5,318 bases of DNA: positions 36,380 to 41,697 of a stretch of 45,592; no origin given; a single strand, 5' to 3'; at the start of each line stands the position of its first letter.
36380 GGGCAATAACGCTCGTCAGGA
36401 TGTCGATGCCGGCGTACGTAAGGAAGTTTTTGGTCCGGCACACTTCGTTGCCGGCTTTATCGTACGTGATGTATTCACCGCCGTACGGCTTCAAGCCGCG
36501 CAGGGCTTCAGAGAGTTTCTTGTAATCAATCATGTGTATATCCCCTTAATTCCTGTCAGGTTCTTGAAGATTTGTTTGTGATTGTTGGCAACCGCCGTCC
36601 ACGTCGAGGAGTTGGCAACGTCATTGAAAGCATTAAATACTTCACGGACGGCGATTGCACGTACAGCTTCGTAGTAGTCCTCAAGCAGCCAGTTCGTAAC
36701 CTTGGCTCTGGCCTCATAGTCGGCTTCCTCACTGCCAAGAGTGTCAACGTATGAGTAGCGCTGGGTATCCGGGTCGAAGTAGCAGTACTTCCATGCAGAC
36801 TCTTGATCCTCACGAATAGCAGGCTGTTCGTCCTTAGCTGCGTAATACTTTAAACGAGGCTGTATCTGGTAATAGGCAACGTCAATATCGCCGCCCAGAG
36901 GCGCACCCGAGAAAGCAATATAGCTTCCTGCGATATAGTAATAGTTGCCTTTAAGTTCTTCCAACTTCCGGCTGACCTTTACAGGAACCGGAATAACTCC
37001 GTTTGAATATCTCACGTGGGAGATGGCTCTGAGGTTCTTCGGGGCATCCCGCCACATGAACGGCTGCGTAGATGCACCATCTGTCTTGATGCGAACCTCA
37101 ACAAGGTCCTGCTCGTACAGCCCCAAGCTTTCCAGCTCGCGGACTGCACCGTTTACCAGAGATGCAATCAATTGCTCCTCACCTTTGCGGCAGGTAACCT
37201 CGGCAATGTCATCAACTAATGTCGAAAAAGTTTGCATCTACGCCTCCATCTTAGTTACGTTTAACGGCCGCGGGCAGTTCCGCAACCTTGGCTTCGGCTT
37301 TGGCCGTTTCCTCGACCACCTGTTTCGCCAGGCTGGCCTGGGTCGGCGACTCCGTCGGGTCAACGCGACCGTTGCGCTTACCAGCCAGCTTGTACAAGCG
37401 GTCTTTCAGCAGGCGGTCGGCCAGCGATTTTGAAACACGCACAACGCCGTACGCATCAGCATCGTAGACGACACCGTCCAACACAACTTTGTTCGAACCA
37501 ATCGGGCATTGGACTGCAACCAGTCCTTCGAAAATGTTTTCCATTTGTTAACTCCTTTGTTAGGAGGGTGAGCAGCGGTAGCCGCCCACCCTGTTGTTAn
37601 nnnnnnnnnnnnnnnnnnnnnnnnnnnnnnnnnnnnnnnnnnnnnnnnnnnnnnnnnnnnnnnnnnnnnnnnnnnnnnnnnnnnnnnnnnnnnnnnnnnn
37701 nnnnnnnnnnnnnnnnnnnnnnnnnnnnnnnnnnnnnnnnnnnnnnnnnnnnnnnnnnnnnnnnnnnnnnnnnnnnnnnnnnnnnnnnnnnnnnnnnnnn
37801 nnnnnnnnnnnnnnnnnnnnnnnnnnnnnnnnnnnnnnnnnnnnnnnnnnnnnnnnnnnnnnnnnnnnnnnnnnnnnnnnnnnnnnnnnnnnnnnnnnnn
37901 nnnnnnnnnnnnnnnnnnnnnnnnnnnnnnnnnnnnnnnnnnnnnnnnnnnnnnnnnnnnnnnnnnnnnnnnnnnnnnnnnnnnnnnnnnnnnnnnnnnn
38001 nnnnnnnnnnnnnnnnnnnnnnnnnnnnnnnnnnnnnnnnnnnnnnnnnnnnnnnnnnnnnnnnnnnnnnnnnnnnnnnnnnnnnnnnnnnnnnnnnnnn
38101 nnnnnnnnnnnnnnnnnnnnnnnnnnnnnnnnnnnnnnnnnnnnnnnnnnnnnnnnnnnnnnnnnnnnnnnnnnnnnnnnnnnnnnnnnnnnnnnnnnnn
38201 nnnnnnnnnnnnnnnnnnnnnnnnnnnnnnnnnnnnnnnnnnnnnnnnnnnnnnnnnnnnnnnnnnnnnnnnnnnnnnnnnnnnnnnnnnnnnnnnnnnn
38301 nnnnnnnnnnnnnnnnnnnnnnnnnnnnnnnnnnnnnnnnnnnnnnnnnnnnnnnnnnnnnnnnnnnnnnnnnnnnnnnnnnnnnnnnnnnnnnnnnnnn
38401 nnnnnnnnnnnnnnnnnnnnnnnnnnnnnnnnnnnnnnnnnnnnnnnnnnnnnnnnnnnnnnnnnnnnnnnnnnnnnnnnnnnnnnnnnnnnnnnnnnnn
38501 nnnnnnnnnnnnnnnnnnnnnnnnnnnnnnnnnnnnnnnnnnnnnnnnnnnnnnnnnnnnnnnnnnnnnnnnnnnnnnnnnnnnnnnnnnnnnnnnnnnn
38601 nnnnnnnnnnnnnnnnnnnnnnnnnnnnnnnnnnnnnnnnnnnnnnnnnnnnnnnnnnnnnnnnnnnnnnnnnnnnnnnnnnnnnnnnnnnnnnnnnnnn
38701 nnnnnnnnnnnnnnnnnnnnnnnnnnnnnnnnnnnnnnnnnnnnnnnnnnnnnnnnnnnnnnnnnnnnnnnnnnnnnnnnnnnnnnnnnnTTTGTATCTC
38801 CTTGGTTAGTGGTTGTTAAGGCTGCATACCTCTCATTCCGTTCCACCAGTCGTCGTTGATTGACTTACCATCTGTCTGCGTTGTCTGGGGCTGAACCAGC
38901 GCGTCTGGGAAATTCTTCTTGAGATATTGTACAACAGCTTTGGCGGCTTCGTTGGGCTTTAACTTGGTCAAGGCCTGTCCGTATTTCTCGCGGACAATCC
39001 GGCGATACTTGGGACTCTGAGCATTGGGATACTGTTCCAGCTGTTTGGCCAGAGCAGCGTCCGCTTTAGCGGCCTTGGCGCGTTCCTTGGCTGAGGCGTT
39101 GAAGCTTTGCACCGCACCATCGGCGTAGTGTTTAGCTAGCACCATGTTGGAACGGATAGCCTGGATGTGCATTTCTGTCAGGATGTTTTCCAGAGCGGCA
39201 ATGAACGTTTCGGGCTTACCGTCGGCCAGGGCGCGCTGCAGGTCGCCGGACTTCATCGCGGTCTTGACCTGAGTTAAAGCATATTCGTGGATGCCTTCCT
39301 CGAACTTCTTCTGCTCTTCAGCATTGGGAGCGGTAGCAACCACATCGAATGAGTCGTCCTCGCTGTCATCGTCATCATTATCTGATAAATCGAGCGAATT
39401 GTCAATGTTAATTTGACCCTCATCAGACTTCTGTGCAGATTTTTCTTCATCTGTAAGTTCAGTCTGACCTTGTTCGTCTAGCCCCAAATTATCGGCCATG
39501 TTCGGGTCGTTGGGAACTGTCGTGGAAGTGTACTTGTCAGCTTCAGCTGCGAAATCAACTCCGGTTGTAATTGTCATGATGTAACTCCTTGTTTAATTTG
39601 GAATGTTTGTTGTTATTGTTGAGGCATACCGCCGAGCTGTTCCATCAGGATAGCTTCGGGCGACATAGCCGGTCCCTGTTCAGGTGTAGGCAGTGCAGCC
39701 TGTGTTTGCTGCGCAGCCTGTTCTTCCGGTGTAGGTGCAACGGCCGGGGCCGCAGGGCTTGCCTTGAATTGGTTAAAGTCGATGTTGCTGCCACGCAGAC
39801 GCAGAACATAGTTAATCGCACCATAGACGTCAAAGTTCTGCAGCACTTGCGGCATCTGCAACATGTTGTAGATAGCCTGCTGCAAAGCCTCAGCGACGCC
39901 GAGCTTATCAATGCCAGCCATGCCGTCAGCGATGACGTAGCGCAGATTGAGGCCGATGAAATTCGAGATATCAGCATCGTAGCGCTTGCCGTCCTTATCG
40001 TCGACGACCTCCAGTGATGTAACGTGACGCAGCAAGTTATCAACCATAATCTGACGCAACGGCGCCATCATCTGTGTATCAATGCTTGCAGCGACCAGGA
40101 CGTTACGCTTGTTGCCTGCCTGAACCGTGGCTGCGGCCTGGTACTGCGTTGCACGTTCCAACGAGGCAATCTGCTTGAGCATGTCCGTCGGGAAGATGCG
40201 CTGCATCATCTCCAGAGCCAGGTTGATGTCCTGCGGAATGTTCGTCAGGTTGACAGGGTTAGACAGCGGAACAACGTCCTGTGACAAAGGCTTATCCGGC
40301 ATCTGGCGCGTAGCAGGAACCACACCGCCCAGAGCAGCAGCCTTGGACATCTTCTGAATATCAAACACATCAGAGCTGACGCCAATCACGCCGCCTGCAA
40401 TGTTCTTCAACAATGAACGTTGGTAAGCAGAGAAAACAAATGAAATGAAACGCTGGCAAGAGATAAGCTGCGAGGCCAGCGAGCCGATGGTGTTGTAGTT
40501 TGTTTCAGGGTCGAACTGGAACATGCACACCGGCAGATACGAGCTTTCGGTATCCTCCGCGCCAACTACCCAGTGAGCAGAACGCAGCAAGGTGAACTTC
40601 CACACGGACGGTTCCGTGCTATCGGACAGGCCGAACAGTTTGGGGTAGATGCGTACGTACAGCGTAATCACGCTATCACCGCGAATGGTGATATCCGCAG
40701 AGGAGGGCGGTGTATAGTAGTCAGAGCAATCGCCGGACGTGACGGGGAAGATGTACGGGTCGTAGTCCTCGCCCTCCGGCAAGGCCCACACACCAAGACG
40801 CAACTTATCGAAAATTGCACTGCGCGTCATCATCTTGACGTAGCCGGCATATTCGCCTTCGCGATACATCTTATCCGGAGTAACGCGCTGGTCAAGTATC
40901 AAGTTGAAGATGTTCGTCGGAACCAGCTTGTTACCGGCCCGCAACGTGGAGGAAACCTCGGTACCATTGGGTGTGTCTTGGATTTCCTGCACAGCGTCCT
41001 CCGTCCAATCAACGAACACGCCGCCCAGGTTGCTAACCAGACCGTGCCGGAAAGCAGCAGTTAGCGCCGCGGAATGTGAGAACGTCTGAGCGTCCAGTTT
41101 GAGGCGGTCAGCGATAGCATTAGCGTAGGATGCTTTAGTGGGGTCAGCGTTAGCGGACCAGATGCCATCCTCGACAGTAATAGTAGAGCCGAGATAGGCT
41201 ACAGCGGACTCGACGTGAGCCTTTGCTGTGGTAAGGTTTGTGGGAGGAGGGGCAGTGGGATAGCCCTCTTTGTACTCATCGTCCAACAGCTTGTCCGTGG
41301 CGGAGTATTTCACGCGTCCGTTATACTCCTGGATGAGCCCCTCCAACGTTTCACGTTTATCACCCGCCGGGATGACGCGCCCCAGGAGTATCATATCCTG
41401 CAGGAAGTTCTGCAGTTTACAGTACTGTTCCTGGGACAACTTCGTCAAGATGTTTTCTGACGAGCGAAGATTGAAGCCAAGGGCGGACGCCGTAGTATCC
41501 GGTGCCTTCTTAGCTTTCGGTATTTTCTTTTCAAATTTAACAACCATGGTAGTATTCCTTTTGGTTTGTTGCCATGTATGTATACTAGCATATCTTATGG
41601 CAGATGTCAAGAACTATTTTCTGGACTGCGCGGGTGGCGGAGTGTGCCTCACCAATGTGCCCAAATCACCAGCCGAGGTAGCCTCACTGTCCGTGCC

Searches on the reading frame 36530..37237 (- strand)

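Call 101: search_protein_families(library=pfam, proteins=[window:36530-37237:-], max_evalue=0.001)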
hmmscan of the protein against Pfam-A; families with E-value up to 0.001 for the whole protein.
window:36530-37237:- (235 aa): 1 family
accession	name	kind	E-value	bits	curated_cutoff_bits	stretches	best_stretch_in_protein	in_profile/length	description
PF24175.2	SU10_adaptor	-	0.0003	21.7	27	0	3-129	2-128/194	SU10 adaptor protein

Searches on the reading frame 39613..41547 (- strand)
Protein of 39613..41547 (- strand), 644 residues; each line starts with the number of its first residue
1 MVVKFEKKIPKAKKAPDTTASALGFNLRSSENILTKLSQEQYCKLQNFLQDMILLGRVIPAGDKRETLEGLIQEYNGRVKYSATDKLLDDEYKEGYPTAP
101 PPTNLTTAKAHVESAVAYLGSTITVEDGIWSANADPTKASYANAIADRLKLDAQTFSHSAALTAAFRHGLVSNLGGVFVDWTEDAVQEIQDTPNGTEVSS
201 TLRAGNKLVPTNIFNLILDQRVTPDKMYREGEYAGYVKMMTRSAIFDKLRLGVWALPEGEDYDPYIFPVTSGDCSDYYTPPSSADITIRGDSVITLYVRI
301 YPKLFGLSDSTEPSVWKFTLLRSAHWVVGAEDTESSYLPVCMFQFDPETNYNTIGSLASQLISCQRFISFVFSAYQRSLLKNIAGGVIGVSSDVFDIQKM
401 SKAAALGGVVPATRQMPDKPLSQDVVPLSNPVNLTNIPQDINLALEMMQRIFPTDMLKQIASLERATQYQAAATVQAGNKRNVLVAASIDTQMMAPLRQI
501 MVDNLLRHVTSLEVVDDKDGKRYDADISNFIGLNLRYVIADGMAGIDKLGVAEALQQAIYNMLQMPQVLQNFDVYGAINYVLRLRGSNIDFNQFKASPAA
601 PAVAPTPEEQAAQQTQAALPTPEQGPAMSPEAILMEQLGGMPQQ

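Call 16: search_protein_families(library=pfam, proteins=[window:39613-41547:-], max_evalue=0.01)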
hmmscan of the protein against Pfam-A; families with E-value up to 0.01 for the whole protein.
window:39613-41547:- (644 aa): 0 families

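Call 17: search_protein_families(library=phrogs, proteins=[window:39613-41547:-], max_evalue=0.001)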
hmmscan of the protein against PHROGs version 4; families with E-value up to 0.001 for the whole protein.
window:39613-41547:- (644 aa): 1 family
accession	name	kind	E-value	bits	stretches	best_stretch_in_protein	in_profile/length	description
phrog_15554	-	head and packaging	2.7e-05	23.5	1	477-602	499-624/666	portal protein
